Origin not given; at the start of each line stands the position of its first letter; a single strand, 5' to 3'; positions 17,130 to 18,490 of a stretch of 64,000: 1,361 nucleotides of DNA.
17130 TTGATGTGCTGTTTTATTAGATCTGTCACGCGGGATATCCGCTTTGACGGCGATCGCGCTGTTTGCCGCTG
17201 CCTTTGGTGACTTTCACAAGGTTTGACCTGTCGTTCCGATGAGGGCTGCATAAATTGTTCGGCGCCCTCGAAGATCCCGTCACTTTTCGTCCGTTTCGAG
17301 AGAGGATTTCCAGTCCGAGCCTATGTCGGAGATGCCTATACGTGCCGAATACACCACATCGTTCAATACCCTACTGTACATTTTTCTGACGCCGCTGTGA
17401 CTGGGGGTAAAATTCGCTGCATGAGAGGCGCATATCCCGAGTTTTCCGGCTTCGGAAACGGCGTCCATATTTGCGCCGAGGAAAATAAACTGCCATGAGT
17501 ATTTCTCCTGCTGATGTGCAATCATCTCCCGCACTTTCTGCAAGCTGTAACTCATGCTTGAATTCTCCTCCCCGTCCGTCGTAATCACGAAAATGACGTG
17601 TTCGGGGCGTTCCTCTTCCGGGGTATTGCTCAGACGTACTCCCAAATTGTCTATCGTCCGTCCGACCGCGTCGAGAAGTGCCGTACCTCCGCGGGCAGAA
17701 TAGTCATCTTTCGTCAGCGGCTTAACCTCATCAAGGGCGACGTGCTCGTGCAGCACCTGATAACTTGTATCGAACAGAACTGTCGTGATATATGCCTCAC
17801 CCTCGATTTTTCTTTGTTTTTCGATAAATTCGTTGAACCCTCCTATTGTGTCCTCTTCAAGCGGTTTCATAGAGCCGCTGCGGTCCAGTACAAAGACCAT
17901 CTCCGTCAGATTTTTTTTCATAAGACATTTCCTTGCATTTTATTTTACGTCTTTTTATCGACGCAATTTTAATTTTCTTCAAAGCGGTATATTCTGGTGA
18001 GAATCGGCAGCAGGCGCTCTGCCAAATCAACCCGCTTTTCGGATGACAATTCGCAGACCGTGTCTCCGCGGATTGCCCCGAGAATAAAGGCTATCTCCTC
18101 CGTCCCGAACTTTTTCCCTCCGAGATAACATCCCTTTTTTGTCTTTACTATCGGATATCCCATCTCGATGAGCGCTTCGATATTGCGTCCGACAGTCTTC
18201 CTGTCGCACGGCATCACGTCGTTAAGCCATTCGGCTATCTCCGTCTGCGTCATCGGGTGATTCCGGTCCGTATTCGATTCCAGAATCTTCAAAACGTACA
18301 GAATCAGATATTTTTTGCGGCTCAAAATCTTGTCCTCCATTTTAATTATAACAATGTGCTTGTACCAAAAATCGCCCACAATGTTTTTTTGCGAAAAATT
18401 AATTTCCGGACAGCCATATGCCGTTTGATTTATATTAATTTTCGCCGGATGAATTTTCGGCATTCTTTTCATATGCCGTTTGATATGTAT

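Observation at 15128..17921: Co-directional three-gene cassette: vWA protein + Pro-linker/zinc-ribbon protein + 327-aa unknown protein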

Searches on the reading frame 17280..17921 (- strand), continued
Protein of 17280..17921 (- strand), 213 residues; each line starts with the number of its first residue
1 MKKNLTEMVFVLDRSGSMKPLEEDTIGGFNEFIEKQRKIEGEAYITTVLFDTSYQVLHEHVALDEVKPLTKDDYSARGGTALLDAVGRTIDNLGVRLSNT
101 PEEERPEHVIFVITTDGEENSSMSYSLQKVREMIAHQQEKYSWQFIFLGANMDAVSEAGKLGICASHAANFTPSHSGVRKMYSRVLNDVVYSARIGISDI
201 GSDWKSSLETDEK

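Call 74: get_annotated_region(hit=H34, flank=4000)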
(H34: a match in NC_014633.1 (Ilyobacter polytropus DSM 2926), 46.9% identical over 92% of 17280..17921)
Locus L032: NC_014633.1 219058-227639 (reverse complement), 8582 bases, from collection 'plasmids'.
description: Ilyobacter polytropus DSM 2926 plasmid pILYOP01, complete sequence
organism: Ilyobacter polytropus DSM 2926 (NCBI taxid 572544)
taxonomy: Bacteria; Fusobacteriota; Fusobacteriia; Fusobacteriales; Fusobacteriaceae; Ilyobacter; Ilyobacter polytropus; Ilyobacter polytropus DSM 2926
host: -; source: marine mud; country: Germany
typing (MOB-suite, as given by PLSDB): non-mobilizable; replicon rep_cluster_99
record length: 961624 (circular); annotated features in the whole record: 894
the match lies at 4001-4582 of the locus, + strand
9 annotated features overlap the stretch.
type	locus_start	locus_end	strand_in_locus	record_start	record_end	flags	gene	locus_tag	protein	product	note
CDS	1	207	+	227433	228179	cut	-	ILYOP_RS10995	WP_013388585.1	IclR family transcriptional regulator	GO:0006355 - regulation of DNA-templated transcription [Evidence IEA]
CDS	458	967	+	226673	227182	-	-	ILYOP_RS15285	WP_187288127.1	DUF1850 domain-containing protein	-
CDS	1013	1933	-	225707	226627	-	-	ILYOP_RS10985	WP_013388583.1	DUF523 domain-containing protein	-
CDS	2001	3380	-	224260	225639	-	-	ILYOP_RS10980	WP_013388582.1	deoxyribodipyrimidine photo-lyase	-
CDS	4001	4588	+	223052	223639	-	-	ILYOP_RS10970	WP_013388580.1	VWA domain-containing protein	-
CDS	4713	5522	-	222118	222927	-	-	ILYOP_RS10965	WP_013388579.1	SDR family NAD(P)-dependent oxidoreductase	-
CDS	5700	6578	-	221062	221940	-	-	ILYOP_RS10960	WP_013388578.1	radical SAM protein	-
CDS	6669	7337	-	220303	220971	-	-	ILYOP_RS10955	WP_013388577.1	NAD(P)H-dependent oxidoreductase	-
CDS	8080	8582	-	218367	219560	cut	-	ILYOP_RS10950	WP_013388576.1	PatB family C-S lyase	GO:0009058 - biosynthetic process [Evidence IEA]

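Call 75: get_annotated_region(hit=H33, flank=4000)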
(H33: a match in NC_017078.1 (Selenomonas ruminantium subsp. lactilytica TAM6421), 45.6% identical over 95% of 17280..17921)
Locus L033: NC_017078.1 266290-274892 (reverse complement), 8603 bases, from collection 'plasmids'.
description: Selenomonas ruminantium subsp. lactilytica TAM6421 plasmid pSRC1, complete sequence
organism: Selenomonas ruminantium subsp. lactilytica TAM6421 (NCBI taxid 927704)
taxonomy: Bacteria; Bacillota; Negativicutes; Selenomonadales; Selenomonadaceae; Selenomonas; Selenomonas ruminantium; Selenomonas ruminantium subsp. lactilytica TAM6421
host: -; source: -; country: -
typing (MOB-suite, as given by PLSDB): non-mobilizable
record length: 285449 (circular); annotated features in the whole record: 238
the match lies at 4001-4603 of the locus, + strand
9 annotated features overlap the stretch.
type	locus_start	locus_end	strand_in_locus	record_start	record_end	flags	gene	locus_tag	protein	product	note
CDS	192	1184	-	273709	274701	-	-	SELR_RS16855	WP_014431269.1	hypothetical protein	-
CDS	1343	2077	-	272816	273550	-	-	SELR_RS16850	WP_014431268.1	hypothetical protein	-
CDS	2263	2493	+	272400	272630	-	-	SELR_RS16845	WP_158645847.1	hypothetical protein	-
CDS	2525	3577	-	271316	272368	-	hisC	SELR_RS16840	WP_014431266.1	histidinol-phosphate transaminase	GO:0000105 - histidine biosynthetic process [Evidence IEA]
CDS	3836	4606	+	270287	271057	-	-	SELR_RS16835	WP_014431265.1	VWA domain-containing protein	-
CDS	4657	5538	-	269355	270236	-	-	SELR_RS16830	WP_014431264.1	ABC transporter substrate-binding protein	-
CDS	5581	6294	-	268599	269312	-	-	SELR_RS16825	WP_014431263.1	amino acid ABC transporter permease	GO:0006865 - amino acid transport [Evidence IEA]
CDS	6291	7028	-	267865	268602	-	-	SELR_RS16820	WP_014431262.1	amino acid ABC transporter ATP-binding protein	-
CDS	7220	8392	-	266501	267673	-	-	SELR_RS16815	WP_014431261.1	PucR family transcriptional regulator ligand-binding domain-containing protein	-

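Call 107: search_protein_families(library=padloc, proteins=[L014:6741-7289:+], max_evalue=0.01)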
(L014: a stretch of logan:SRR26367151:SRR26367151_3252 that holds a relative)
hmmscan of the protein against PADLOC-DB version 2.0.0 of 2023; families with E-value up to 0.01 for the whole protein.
L014:6741-7289:+ (182 aa): 1 family
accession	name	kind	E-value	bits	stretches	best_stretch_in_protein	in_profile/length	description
PDLC02870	DpdF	-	0.00093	15.8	1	121-180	471-531/534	DpdF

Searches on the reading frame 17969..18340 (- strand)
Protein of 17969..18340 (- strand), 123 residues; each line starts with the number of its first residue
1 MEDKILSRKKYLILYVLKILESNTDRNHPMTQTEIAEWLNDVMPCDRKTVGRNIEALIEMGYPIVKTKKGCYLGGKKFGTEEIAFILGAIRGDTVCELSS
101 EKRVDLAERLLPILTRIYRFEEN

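Call 41: search_protein_families(library=phrogs, proteins=[window:17969-18340:-], max_evalue=0.01)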
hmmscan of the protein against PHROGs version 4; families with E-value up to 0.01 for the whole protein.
window:17969-18340:- (123 aa): 1 family
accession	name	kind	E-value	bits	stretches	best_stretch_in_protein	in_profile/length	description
phrog_6336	-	unknown function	0.0026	19.1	1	16-64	15-59/81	-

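Call 57: search_dna_similar(query=window:17969-18340:-, collection=plasmids, mode=protein, max_rows=25, max_evalue=0.001)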
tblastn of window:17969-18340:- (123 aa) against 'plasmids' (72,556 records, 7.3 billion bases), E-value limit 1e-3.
Records with a match: 1; places in all: 1; records where one place covers at least 80% of the query: 0.
Best place of each record, by identity: <60% 1.
By first word of the organism name: Butyrivibrio 1.
By predicted mobility (MOB-suite, as given by PLSDB): non-mobilizable 1.
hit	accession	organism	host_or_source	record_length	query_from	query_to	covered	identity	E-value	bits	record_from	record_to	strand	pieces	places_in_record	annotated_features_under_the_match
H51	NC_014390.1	Butyrivibrio proteoclasticus B316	-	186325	24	110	71%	33.7%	1e-4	47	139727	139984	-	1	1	WYL domain-containing protein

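Call 102: search_solved_structures(query=window:17969-18340:-, max_evalue=1)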
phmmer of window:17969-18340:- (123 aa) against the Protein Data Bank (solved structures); distinct sequences matched with E-value up to 1: 4.
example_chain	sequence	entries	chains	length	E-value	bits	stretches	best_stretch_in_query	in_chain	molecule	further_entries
2d1h_A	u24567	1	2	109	0.04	17.7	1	28-107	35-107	109aa long hypothetical transcriptional regulator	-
9ebr_A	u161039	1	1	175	0.082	16.7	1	18-88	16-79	Probable transcription repressor NiaR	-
1j5y_A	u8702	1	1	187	0.098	16.5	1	18-88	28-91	TRANSCRIPTIONAL REGULATOR, BIOTIN REPRESSOR FAMILY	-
3edp_A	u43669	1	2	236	1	13.2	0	38-100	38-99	Lin2111 protein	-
